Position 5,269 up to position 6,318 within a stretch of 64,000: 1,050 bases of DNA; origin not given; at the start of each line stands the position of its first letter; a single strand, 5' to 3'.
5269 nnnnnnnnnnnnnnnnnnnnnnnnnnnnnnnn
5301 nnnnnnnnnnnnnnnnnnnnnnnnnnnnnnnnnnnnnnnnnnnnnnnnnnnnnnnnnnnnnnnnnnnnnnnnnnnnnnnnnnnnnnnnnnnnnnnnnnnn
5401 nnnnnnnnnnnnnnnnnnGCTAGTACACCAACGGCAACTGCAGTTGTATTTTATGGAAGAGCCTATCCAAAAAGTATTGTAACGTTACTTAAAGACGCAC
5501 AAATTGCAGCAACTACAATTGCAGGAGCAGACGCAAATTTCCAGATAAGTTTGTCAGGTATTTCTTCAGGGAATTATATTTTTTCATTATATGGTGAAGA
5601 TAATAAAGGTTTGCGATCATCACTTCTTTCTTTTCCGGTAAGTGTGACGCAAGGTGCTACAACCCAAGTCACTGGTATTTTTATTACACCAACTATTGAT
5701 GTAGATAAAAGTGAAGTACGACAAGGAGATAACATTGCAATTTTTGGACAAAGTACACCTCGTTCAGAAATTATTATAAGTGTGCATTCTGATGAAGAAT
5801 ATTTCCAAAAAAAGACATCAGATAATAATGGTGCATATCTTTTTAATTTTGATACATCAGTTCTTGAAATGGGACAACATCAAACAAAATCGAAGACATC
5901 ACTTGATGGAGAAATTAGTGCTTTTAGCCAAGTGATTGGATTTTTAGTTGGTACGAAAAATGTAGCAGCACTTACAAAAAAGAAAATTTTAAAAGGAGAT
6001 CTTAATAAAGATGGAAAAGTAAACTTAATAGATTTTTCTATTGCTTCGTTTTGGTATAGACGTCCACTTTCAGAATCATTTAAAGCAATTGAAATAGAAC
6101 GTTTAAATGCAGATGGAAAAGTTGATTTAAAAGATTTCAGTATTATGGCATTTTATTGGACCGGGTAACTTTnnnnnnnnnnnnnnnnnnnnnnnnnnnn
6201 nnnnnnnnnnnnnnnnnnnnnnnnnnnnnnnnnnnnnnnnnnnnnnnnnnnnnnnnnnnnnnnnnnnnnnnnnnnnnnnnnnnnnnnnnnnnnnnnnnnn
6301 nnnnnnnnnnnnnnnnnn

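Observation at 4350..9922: Dockerin protein plus two membrane-anchored cohesin-like proteins with an embedded beta-lactamase-like hydrolase: a cellulosome-style surface docking module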

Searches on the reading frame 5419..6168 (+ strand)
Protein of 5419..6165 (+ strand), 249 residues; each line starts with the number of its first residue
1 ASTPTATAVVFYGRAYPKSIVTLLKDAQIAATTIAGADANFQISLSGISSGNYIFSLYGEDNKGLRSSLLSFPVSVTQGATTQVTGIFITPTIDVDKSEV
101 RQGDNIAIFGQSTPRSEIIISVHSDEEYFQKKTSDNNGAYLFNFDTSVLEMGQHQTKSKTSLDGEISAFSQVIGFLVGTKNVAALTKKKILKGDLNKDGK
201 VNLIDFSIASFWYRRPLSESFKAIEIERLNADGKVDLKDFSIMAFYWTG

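Call 42: find_homologous_proteins(query=window:5419-6165:+)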
Query seq(249 aa) (249 aa): 1194 proteins with E <= 0.001 among 1785 candidates; the best 120 are listed.
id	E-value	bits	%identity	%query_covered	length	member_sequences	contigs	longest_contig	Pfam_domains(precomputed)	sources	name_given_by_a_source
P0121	4.3e-112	392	74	99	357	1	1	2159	-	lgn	-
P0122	2.7e-111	389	74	98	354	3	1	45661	PF17936.8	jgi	-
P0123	4.0e-111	388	72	98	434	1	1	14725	PF17936.8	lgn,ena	-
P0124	2.4e-110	386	72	99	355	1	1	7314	-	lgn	-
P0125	2.9e-110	386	73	98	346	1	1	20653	PF17936.8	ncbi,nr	ncbi:hypothetical protein EXS57_01095 [Candidatus Kaiserbacteria bacterium]|nr:hypothetical protein 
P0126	6.1e-110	385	73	98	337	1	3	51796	PF00404.25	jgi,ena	-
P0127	8.4e-110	384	73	99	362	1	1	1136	-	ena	-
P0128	5.2e-109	381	72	100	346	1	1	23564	PF17936.8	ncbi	ncbi:MAG: hypothetical protein ABH881_03260 [bacterium]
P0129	2.3e-108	379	71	98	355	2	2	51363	-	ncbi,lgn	-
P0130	1.4e-107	377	71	99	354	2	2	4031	PF17936.8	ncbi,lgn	-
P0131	2.7e-107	376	72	98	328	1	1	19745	PF00404.25,PF17936.8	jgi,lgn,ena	-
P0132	3.1e-107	376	70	98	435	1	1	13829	PF17936.8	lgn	-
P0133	6.6e-107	375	70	98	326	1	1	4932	-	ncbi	-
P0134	1.4e-106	373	70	99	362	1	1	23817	PF17936.8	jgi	jgi:hypothetical protein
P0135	1.5e-106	373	70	98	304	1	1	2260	PF00404.25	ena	-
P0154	2.3e-104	366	70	99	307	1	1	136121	PF00404.25,PF17936.8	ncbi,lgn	-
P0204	3.8e-101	356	70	98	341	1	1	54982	PF00404.25,PF17936.8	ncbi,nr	ncbi:MAG: dockerin type I repeat-containing protein [Candidatus Wolfebacteria bacterium]|nr:dockerin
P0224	3.7e-100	352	68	100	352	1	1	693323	PF00404.25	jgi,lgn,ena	-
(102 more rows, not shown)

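Call 43: find_encoding_contigs(protein=P0224, flank=8000, max_places=1)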
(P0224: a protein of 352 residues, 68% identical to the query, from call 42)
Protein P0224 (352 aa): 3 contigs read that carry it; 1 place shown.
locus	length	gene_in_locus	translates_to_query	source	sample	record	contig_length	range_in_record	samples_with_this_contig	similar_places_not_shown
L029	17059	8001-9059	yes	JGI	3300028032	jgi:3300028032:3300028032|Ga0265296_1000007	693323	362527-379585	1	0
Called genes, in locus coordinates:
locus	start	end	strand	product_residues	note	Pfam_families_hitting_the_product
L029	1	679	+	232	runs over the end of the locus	PF00318:Ribosomal_S2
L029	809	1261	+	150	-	PF25025:EF-Ts_N (faint), PF00889:EF_TS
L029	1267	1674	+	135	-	-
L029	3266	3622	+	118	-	-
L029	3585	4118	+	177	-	-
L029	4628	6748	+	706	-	-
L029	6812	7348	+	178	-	-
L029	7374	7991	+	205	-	-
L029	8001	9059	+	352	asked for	PF00404:Dockerin_1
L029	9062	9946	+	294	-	-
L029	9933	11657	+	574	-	PF19077:Big_13 (faint)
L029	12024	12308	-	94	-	-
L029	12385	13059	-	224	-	-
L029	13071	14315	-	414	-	PF13506:Glyco_transf_21, PF03142:Chitin_synth_2 (faint), PF00535:Glycos_transf_2, PF10111:Glyco_tranf_2_2, PF13641:Glyco_tranf_2_3, PF13632:Glyco_trans_2_3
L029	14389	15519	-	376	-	PF01409:tRNA-synt_2d, PF03147:FDX-ACB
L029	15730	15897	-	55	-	-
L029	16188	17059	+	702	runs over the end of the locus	PF02518:HATPase_c, PF00204:DNA_gyraseB, PF01751:Toprim, PF00986:DNA_gyraseB_C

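Call 44: find_encoding_contigs(protein=P0204, flank=8000, max_places=1)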
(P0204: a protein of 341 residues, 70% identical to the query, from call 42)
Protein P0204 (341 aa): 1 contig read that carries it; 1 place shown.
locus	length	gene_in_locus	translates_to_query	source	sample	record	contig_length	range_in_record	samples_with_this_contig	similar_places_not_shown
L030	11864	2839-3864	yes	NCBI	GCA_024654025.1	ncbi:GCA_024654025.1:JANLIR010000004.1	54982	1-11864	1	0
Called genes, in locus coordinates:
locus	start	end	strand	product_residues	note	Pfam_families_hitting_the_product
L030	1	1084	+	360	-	?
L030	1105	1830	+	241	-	-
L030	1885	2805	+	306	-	-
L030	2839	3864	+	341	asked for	PF17936:Big_6 (faint), PF00404:Dockerin_1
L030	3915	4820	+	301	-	-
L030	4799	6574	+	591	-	PF19077:Big_13 (faint)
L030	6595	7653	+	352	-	PF00733:Asn_synthase (weak), PF02540:NAD_synthase (faint), PF02568:ThiI (weak), PF03054:tRNA_Me_trans, PF20259:tRNA_Me_trans_M, PF20258:tRNA_Me_trans_C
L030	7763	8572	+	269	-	-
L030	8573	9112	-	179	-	-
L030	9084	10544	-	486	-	PF01425:Amidase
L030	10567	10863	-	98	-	PF02686:GatC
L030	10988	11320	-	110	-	-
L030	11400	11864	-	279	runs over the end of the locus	PF01026:TatD_DNase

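Call 45: find_encoding_contigs(protein=P0154, flank=8000, max_places=1)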
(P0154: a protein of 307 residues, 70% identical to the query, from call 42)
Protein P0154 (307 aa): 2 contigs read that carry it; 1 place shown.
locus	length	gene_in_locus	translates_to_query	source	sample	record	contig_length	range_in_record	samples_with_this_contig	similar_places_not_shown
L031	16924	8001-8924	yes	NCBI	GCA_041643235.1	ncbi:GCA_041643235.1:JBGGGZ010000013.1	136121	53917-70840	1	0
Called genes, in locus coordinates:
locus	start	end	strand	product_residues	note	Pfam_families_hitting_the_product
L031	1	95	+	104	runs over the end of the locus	-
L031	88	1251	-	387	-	PF02878:PGM_PMM_I, PF02880:PGM_PMM_III, PF00408:PGM_PMM_IV (faint)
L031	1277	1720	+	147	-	PF01250:Ribosomal_S6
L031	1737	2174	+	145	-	PF00436:SSB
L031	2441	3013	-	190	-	PF08207:EFP_N, PF01132:EFP (weak), PF09285:Elong-fact-P_C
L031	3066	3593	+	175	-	PF01936:NYN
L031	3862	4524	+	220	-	-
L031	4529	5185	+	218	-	-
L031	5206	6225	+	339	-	-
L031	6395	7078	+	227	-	-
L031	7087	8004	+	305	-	-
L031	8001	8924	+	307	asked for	PF17936:Big_6 (faint), PF00404:Dockerin_1 (weak)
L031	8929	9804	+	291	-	-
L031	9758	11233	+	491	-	-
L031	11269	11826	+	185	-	PF04542:Sigma70_r2, PF04545:Sigma70_r4 (weak), PF08281:Sigma70_r4_2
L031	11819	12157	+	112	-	-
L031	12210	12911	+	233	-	PF01797:Y1_Tnp (weak)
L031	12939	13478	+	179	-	PF02698:DUF218 (weak)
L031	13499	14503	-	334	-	PF00154:RecA_N, PF08423:Rad51, PF06745:ATPase (weak), PF01637:ATPase_2 (weak), PF27531:MT3502_N (weak), PF02283:CobU (faint), PF21096:RecA_C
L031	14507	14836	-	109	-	PF09136:Glucodextran_B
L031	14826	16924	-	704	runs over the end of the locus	PF17854:FtsK_alpha, PF01580:FtsK_SpoIIIE, PF09397:FtsK_gamma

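Call 49: search_protein_families(library=pfam, proteins=[L030:1885-2805:+, L031:7087-8004:+, L029:7374-7991:+, L030:1105-1830:+, L031:6395-7078:+, L031:5206-6225:+, L029:6812-7348:+, L031:3862-4524:+, L031:4529-5185:+, L029:4628-6748:+], max_evalue=0.5)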
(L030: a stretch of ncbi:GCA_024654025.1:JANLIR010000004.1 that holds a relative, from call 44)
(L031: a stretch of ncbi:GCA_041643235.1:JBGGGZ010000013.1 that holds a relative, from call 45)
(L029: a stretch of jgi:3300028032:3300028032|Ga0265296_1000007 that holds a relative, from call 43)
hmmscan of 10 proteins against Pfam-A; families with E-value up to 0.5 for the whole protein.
L030:1885-2805:+ (306 aa): 2 families
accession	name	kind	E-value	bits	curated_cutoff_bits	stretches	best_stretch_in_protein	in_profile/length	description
PF06030.18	WxLIP_PGBD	-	0.0099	16.3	27.3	1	41-118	25-111/121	WxL Interacting Protein, peptidoglycan binding domain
PF06280.18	fn3_5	-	0.13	13.5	27.6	1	45-115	10-84/112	Fn3-like domain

L031:7087-8004:+ (305 aa): 1 family
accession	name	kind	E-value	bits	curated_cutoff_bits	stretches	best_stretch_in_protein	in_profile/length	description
PF06030.18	WxLIP_PGBD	-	0.0085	16.6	27.3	1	41-129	24-115/121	WxL Interacting Protein, peptidoglycan binding domain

L029:7374-7991:+ (205 aa): 4 families
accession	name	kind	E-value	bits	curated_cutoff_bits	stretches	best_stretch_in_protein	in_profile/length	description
PF06280.18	fn3_5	-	0.00028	22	27.6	1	85-119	52-86/112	Fn3-like domain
PF10633.15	NPCBM_assoc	-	0.0027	18.3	24.4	1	87-122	32-69/78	NPCBM-associated, NEW3 domain of alpha-galactosidase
PF00345.26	PapD_N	-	0.022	15.2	23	1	57-148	19-116/126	Pili and flagellar-assembly chaperone, PapD N-terminal domain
PF23619.1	Ig_VWA7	-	0.068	13.8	27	1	91-120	46-75/104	VWA7 Ig-like domain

L030:1105-1830:+ (241 aa): 1 family
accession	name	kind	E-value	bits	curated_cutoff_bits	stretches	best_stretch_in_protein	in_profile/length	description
PF05229.21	SCPU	-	0.12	13.2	22.4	0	197-235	98-136/138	Spore Coat Protein U domain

L031:6395-7078:+ (227 aa): 0 families

L031:5206-6225:+ (339 aa): 0 families

L029:6812-7348:+ (178 aa): 1 family
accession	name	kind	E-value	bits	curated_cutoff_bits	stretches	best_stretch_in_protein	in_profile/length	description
PF14200.12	RicinB_lectin_2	-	0.4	11.8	25.6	0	74-148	11-86/89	Ricin-type beta-trefoil lectin domain-like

L031:3862-4524:+ (220 aa): 1 family
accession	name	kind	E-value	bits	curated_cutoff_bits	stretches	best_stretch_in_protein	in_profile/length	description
PF10572.14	UPF0556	-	0.13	12.7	25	1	143-173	24-54/123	UPF0556 domain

L031:4529-5185:+ (218 aa): 1 family
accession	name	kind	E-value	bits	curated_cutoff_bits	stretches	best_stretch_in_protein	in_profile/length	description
PF02210.31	Laminin_G_2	-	0.15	13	22.9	1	148-181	47-78/126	Laminin G domain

L029:4628-6748:+ (706 aa): 2 families
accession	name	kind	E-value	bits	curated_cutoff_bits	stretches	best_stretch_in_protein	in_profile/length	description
PF16974.11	NAR2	-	0.053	13.5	26.6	0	541-561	99-119/142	High-affinity nitrate transporter accessory, Ig-like domain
PF01530.23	zf-C2HC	-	0.15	12.6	32.3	0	566-577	18-29/29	Zinc finger, C2HC type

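Call 56: find_related_loci(query=A5, collection=metagenome_contigs, flank=7000)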
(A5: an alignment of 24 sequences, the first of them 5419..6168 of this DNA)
Query A5 (249 aa) in metagenome_contigs; peptide patterns used: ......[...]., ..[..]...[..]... (x = any residue, [..] = any of these).
600 stretches matched a pattern (row limit reached: there are more); 519 encode a relative of the query (tblastn E <= 1e-3); the best 80 are kept; 80 distinct loci.
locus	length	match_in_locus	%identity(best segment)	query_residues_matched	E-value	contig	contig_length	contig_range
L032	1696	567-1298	73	7-249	6e-130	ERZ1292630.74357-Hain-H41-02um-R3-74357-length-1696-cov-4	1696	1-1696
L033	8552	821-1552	72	7-249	6e-119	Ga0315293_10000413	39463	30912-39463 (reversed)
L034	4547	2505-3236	72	7-249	2e-118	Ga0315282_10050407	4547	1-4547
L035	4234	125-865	69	3-249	3e-117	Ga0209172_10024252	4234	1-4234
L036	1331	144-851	73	10-249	2e-124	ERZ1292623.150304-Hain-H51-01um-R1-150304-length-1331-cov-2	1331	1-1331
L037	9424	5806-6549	69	3-249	5e-114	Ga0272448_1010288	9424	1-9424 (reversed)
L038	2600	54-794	69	2-249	8e-119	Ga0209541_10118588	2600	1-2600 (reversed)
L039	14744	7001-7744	69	2-249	8e-114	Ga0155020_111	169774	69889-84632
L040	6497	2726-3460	70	7-249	4e-113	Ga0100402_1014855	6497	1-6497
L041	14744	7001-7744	69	2-249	8e-114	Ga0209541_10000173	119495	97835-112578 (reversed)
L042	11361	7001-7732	69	6-249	9e-113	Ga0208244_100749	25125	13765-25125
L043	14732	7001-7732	70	7-249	2e-112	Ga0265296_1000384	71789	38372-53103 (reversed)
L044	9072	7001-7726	67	8-249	4e-112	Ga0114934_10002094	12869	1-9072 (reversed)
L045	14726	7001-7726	68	4-249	9e-111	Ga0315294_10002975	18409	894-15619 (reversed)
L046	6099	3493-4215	70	5-249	1e-109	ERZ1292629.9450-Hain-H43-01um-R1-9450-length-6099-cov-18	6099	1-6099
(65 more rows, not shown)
